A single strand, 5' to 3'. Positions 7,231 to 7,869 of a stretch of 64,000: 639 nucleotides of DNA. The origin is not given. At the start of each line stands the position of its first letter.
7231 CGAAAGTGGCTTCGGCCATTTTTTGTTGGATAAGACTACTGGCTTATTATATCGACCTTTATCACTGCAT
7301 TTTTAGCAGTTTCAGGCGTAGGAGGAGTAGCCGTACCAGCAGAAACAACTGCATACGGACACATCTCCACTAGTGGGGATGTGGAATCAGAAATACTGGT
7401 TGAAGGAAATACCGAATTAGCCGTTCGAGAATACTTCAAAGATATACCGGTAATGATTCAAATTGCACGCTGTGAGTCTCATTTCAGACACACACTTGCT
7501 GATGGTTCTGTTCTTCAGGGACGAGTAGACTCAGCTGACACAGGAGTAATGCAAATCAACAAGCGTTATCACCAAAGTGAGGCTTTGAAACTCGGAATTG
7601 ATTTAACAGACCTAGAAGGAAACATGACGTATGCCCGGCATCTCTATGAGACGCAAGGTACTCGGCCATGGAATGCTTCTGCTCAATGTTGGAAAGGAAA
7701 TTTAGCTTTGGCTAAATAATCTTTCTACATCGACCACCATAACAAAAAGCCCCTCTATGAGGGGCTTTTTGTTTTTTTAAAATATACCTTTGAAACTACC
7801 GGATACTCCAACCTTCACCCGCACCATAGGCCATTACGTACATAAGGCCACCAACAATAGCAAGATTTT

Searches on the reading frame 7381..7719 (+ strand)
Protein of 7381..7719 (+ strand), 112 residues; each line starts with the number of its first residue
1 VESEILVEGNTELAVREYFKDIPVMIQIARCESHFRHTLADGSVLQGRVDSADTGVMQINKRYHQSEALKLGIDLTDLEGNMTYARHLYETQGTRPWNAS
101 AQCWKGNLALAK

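Call 48: search_protein_families(library=pfam, proteins=[window:7381-7719:+], max_evalue=0.01)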
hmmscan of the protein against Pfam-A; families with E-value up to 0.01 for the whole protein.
window:7381-7719:+ (112 aa): 1 family
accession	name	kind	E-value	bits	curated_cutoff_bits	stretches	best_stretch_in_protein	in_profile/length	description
PF18896.5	SLT_3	-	0.0075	17.1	27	1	20-97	12-87/89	Lysozyme like domain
